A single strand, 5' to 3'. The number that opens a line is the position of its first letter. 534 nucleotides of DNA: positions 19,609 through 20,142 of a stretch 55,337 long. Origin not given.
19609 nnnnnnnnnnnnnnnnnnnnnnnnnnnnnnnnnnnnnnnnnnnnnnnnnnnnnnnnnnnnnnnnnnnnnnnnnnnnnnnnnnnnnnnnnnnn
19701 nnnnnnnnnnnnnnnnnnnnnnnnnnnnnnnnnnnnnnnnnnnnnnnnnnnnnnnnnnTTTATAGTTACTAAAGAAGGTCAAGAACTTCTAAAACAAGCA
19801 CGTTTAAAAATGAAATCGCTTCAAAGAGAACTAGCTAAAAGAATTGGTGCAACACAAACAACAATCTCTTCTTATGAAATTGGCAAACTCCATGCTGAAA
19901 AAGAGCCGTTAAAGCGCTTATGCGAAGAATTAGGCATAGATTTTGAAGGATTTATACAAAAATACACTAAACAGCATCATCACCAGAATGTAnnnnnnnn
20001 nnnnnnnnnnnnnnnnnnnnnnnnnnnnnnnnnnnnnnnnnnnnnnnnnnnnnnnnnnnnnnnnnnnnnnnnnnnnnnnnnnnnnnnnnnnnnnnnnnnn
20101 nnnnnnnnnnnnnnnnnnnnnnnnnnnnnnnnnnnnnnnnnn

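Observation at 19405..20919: Intein inserted exactly after the catalytic GGQ of release factor aRF1, carrying an extra HTH domain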

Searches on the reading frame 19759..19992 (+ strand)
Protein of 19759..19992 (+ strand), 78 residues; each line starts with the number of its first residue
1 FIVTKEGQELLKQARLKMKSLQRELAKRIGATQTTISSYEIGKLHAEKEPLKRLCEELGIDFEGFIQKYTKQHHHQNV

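Call 60: predict_structure(alignment_id=A2)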
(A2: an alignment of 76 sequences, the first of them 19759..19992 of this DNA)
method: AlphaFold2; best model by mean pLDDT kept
length: 78 residues; sequences in the alignment: 76
mean_pLDDT: 85.6   pTM: 0.72
mean pLDDT of the five models: 85.6, 83.5, 83.2, 82.7, 81.6
residues with pLDDT >= 90: 41; 70-90: 30; 50-70: 2; < 50: 5
segments of 3 or more residues with pLDDT < 50: 74-78
pLDDT, mean of each block of 10 residues (from residue 1): 90 90 90 90 84 92 90 52
secondary structure, 60 per line:
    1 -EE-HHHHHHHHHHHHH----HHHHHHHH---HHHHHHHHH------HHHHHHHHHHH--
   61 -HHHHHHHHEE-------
elements in order: H5-17 H22-29 H33-41 H48-58 H62-69

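Call 64: fold_search(model_id=the predicted structure, library=pdb)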
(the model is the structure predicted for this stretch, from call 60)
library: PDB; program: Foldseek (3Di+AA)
matches with E <= 10: 622; with E <= 0.001: 0
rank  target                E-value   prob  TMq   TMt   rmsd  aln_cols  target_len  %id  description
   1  1pra_MODEL_1_A        1.7e-03  1.00  0.69  0.77   4.2        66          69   26  DETERMINATION OF THE NUCLEAR MAGNETIC RESONANCE SOLUTION STRUCTURE OF THE DNA-BINDING DOMAIN (RESIDUES 1 TO 69 (released 1993-10-31)
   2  2b5a_B                1.9e-03  1.00  0.69  0.72   2.3        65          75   28  C.BclI, Control Element of the BclI Restriction-Modification System (released 2006-01-03)
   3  9a7f_A                2.0e-03  1.00  0.68  0.42   5.4        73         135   30  Integrative model of RGHR-DLDH1 by crosslinking MS and deep learning (released 2024-09-18)
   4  7o81_AU               2.1e-03  1.00  0.72  0.52   1.1        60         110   25  Rabbit 80S ribosome colliding in another ribosome stalled by the SARS-CoV-2 pseudoknot (released 2021-06-02)
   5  2b5a_A                2.4e-03  1.00  0.70  0.70   3.5        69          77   26  C.BclI, Control Element of the BclI Restriction-Modification System (released 2006-01-03)
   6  2b5a_C                2.7e-03  1.00  0.69  0.70   2.3        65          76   28  C.BclI, Control Element of the BclI Restriction-Modification System (released 2006-01-03)
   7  6jq1_A                3.7e-03  1.00  0.68  0.44   3.1        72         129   17  Crystal Structure of DdrO from Deinococcus geothermalis (released 2019-08-28)
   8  6zvh_i                4.4e-03  1.00  0.72  0.52   1.1        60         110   25  EDF1-ribosome complex (released 2020-08-19)
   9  2bnm_A                4.4e-03  1.00  0.66  0.29   2.6        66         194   26  The structure of Hydroxypropylphosphonic acid epoxidase from S. wedmorenis. (released 2005-10-05)
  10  3jxb_D                5.0e-03  1.00  0.70  0.82   1.3        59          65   25  Crystal structure of the P22 c2 repressor protein in complex with synthetic operator 9C (released 2010-01-19)
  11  3f52_A                5.0e-03  1.00  0.66  0.67   2.2        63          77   22  Crystal structure of the clp gene regulator ClgR from C. glutamicum (released 2008-11-18)
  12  4fn3_A                5.0e-03  1.00  0.67  0.68   2.4        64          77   20  Crystal Structure of an S52A mutant of the Restriction-Modification Controller Protein C.Esp1396I (released 2013-05-29)
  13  8p8o_F                5.0e-03  1.00  0.64  0.38   2.0        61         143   28  M. tuberculosis dUTPase - Stl1-159 (StlNT) complex structure (released 2024-11-27)
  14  4j1x_C                5.0e-03  1.00  0.66  0.29   2.2        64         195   26  Crystal Structure of Fe(II)-HppE with alternative substrate (S)-1-HPP (released 2013-04-03)
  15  1zug_MODEL_1_A        5.4e-03  1.00  0.67  0.73   3.4        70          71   27  STRUCTURE OF PHAGE 434 CRO PROTEIN, NMR, 20 STRUCTURES (released 1997-07-07)
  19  9f9s_CN               6.1e-03  1.00  0.72  0.42   1.1        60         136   23  Yeast SDD1 Disome with Mbf1 (released 2024-12-04)
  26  1adr_MODEL_1_A        7.8e-03  1.00  0.69  0.70   4.2        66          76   24  DETERMINATION OF THE NUCLEAR MAGNETIC RESONANCE STRUCTURE OF THE DNA-BINDING DOMAIN OF THE P22 C2 REPRESSOR (1 (released 1994-01-31)
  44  2r1j_L                1.0e-02  1.00  0.70  0.81   1.3        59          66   25  Crystal Structure of the P22 c2 Repressor protein in complex with the synthetic operator 9T (released 2008-04-29)
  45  3jxb_C                1.0e-02  1.00  0.70  0.80   1.3        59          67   25  Crystal structure of the P22 c2 repressor protein in complex with synthetic operator 9C (released 2010-01-19)
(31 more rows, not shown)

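Call 74: search_solved_structures(query=window:19759-19992:+, max_evalue=1, show_alignments=4)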
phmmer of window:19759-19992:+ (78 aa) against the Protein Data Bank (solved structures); distinct sequences matched with E-value up to 1: 26.
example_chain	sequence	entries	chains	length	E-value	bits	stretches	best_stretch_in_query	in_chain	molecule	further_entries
8tac_A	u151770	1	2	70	9.8e-05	26.4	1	7-60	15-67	DBP48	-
2jvl_A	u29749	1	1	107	0.0095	20.1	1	4-63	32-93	TrMBF1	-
1per_L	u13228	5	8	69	0.018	19.2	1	11-65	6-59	PROTEIN (434 REPRESSOR) | 434 REPRESSOR | REPRESSOR PROTEIN CI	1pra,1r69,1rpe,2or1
1r63_A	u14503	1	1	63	0.018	19.2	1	11-63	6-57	REPRESSOR PROTEIN FROM BACTERIOPHAGE 434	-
2r63_A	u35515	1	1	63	0.071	17.4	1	12-63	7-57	REPRESSOR PROTEIN FROM BACTERIOPHAGE 434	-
7nrd_Sh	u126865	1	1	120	0.091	17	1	11-64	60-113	Multiprotein-bridging factor 1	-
9f9s_CN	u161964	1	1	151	0.16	16.3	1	11-64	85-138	Multiprotein-bridging factor 1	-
7pwx_CCC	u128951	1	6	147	0.22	15.8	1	10-47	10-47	Orf20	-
8c8i_D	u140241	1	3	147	0.22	15.8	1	10-47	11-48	Orf20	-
7pwj_CCC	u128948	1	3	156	0.24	15.7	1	10-47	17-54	Orf20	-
6h49_A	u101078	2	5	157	0.24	15.7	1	10-47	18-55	Orf20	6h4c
8p8o_H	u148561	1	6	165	0.25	15.6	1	10-47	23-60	Orf20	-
7dlv_D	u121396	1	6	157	0.25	15.6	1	10-47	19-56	Orf20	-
6zvi_T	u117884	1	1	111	0.25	15.6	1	11-61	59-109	MBF1 isoform 1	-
1sq8_A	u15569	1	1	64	0.34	15.2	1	10-62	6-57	dh434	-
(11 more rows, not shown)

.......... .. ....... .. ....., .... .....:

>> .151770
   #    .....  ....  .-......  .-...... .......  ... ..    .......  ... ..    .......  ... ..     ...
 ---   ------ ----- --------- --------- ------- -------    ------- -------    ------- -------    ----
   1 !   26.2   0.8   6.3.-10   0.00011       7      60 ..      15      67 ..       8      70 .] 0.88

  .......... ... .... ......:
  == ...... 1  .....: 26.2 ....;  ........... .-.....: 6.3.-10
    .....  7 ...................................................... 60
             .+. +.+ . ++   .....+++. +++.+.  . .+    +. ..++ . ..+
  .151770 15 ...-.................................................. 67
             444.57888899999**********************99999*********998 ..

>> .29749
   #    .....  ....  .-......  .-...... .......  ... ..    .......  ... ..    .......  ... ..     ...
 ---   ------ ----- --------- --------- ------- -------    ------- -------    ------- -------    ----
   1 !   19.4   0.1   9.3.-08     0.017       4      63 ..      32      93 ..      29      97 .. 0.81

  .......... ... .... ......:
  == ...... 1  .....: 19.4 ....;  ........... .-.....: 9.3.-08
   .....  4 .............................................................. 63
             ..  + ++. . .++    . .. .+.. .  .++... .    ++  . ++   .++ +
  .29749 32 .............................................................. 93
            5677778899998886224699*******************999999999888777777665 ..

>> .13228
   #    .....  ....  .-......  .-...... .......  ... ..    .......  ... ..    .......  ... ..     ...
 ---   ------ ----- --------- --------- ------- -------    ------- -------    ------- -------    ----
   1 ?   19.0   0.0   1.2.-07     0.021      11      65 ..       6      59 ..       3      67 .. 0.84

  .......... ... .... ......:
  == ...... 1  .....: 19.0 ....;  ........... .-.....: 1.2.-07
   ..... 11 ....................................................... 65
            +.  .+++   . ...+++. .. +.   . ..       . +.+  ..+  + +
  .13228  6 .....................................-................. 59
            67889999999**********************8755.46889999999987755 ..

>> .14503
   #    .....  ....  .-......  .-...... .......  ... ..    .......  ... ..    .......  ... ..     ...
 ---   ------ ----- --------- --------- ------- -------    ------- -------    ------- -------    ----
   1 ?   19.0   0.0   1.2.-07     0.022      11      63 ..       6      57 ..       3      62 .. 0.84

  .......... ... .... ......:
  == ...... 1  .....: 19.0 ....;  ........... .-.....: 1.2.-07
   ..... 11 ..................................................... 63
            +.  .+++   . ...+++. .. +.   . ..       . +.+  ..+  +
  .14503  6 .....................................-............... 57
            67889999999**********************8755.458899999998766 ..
